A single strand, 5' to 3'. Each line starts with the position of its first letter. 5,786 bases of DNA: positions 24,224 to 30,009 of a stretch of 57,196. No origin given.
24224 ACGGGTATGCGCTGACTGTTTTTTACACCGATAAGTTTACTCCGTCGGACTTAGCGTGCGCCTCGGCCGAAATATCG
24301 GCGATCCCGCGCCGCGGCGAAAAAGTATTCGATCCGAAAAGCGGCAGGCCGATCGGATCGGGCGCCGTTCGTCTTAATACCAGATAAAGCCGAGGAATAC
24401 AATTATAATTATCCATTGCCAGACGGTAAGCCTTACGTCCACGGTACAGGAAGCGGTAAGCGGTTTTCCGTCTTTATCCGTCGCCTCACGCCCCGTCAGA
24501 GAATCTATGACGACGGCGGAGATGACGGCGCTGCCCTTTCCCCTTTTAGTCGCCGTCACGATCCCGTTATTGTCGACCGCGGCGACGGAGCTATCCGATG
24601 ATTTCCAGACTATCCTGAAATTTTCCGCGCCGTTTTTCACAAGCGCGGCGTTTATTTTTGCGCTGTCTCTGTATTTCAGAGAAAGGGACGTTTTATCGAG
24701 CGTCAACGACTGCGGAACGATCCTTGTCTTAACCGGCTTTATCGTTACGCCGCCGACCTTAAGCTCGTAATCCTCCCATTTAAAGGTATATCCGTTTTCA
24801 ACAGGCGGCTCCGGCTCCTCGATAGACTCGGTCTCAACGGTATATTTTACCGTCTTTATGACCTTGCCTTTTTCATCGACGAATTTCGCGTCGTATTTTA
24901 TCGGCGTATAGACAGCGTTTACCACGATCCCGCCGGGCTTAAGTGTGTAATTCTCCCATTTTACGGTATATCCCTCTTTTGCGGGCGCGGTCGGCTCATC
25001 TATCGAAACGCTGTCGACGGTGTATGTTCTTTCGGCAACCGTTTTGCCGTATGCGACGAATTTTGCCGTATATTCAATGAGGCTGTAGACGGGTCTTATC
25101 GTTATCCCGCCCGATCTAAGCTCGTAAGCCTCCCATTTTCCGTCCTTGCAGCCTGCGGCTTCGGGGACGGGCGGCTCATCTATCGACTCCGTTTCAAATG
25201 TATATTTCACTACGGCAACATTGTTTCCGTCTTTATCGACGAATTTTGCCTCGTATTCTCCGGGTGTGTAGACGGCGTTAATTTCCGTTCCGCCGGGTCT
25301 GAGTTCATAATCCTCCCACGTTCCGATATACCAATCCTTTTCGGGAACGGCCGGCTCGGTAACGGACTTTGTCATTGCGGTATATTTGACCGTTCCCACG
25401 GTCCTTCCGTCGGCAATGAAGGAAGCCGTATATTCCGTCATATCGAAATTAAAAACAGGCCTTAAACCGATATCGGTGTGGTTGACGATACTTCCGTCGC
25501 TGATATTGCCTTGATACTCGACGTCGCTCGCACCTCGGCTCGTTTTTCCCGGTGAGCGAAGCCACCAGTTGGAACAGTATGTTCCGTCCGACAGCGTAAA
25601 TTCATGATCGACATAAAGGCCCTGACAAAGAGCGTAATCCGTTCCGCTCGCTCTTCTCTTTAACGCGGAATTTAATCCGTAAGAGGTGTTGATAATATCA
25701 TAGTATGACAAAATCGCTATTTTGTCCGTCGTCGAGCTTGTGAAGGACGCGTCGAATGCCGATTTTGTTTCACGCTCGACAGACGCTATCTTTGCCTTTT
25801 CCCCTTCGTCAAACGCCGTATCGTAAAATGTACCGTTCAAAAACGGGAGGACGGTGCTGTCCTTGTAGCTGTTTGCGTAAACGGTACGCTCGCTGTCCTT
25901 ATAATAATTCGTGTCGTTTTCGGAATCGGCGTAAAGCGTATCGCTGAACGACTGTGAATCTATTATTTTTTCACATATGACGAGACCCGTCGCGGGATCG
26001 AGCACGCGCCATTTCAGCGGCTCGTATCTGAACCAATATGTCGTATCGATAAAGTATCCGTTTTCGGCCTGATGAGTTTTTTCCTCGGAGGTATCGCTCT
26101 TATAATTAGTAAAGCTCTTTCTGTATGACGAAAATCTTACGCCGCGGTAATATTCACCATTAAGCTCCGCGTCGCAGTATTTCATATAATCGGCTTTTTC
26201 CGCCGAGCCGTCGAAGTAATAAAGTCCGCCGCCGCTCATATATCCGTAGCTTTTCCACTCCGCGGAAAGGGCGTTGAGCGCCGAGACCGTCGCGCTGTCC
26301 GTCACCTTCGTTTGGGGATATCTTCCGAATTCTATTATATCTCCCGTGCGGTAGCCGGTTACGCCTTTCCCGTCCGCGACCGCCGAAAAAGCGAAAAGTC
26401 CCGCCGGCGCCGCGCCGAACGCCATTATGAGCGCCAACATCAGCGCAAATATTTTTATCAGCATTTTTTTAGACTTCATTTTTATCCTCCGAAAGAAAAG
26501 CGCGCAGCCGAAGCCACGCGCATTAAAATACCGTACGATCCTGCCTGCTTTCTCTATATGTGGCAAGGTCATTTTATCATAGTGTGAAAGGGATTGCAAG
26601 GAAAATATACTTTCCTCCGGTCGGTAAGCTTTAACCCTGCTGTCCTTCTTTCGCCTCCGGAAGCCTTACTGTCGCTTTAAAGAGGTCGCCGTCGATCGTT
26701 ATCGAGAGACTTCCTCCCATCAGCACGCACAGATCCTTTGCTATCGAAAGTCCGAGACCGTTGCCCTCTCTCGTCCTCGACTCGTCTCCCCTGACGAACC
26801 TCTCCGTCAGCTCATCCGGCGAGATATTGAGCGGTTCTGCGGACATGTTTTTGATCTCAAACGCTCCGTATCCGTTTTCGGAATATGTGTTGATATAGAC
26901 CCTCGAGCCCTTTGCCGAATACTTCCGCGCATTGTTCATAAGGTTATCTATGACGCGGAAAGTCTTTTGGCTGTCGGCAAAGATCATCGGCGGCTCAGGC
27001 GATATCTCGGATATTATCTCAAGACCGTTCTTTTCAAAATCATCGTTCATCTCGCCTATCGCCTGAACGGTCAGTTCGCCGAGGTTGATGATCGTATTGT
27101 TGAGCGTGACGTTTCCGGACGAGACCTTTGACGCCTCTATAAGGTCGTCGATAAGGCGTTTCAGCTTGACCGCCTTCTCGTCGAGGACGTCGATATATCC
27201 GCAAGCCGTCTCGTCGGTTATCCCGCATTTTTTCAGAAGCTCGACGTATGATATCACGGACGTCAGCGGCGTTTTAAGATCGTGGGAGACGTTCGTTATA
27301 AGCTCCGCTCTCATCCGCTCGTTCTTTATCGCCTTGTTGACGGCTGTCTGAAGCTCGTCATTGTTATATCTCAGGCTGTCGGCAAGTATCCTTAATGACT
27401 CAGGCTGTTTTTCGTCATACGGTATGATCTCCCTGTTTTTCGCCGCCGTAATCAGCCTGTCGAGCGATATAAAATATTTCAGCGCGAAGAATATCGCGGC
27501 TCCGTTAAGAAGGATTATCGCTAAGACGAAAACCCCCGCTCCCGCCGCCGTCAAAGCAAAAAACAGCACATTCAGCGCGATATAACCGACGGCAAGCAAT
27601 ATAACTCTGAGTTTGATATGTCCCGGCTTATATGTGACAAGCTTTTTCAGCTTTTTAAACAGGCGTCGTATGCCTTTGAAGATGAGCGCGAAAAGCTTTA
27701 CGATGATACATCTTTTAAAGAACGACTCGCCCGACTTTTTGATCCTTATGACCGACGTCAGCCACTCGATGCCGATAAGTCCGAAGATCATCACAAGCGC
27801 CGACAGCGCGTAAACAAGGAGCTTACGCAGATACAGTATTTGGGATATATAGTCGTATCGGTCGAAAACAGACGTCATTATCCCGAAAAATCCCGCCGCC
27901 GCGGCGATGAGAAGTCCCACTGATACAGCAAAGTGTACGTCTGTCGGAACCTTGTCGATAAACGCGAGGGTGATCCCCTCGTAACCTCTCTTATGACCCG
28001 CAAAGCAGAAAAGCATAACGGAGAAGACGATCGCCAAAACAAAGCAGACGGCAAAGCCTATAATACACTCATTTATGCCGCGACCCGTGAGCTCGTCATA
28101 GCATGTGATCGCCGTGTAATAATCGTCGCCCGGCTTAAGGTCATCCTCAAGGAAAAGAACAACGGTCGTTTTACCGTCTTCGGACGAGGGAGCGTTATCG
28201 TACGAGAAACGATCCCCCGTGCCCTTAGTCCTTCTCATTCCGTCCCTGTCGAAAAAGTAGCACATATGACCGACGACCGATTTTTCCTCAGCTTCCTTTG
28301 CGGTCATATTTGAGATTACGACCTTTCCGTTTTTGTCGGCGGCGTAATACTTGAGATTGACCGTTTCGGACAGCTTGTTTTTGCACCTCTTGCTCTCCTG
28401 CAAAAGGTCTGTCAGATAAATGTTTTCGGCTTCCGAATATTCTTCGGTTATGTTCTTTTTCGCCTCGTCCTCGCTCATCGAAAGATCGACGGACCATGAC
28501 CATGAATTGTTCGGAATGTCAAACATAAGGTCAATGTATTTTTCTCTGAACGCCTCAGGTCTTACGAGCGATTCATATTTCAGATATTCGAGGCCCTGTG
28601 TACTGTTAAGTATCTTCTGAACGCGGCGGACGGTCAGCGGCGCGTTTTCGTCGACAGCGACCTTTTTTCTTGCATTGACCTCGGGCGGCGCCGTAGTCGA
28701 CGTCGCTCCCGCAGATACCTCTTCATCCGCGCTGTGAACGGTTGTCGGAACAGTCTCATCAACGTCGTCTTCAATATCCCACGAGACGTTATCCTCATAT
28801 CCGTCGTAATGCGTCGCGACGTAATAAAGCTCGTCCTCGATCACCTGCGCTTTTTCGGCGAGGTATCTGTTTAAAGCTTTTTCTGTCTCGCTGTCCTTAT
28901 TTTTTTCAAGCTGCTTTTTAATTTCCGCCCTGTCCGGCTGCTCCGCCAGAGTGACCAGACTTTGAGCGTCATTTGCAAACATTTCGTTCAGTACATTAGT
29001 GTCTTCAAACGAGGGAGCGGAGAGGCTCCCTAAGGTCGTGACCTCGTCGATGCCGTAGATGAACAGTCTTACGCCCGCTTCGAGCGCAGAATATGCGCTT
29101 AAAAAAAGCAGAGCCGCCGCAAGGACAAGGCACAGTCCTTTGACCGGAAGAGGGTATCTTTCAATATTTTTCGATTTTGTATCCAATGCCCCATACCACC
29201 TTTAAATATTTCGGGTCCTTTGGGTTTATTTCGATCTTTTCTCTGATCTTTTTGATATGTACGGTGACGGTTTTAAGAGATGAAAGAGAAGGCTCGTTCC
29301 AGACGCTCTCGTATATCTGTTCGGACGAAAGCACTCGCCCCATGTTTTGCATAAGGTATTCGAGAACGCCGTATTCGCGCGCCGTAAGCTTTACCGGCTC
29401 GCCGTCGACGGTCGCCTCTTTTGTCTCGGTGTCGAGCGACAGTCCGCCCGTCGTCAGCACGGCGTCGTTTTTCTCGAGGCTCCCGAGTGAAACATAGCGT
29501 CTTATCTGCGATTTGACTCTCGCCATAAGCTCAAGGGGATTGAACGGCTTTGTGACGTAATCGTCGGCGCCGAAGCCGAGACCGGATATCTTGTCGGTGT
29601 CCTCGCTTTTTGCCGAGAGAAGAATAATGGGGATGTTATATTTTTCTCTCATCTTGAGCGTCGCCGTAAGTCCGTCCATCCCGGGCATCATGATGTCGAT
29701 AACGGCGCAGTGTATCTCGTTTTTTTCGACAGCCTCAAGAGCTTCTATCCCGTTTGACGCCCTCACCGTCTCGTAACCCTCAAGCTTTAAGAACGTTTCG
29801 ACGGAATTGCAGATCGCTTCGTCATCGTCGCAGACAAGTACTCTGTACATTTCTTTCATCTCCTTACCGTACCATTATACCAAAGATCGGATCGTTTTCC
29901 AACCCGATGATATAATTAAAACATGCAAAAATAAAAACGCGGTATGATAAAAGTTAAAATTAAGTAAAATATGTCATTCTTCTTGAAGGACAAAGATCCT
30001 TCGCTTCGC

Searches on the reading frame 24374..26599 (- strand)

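Call 18: search_protein_families(library=pfam, proteins=[window:24374-26599:-], max_evalue=0.01)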
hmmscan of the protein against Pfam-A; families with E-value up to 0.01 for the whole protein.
window:24374-26599:- (741 aa): 4 families
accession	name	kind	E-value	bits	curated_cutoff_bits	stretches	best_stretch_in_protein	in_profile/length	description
PF19789.6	DUF6273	-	3.7e-16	59.9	23.5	1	234-385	22-170/172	Domain of unknown function (DUF6273)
PF02368.24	Big_2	-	5.9e-07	29.8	22.8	1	631-689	4-62/79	Bacterial Ig-like domain (group 2)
PF09479.16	Flg_new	-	3.2e-06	27.6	27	0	510-545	1-34/65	Listeria-Bacteroides repeat domain (List_Bact_rpt)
PF20578.4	aBig_2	-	0.00096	19.4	27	1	635-693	4-65/89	Atrophied bacterial Ig domain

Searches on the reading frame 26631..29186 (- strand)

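Call 18: search_protein_families(library=pfam, proteins=[window:26631-29186:-], max_evalue=0.01)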
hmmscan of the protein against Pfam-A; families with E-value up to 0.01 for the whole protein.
window:26631-29186:- (851 aa): 3 families
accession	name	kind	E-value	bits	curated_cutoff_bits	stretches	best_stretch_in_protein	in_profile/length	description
PF00512.31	HisKA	-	1.7e-13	50.8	26.9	1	626-691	2-66/66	His Kinase A (phospho-acceptor) domain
PF02518.31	HATPase_c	-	3.4e-12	47.2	26.4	1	738-844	2-109/111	Histidine kinase-, DNA gyrase B-, and HSP90-like ATPase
PF14501.12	HATPase_c_5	-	0.0072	16.7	22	0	745-843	13-102/102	GHKL domain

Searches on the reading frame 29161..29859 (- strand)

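Call 18: search_protein_families(library=pfam, proteins=[window:29161-29859:-], max_evalue=0.01)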
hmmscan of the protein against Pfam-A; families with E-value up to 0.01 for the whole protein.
window:29161-29859:- (232 aa): 5 families
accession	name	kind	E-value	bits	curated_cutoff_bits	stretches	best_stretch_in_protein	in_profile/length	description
PF00072.30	Response_reg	-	1.6e-28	99.6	30.2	1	7-116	1-111/111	Response regulator receiver domain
PF00486.34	Trans_reg_C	-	3.1e-25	88.5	26.2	1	153-228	1-76/77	Transcriptional regulatory protein, C terminal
PF00196.25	GerE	-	0.0012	18.8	23.5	0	194-212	30-48/57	Bacterial regulatory proteins, luxR family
PF03709.21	OKR_DC_1_N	-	0.0038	17.9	29.3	1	18-88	7-75/111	Orn/Lys/Arg decarboxylase, N-terminal domain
PF02887.21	PK_C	-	0.0064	17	28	1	50-143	13-103/114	Pyruvate kinase, alpha/beta domain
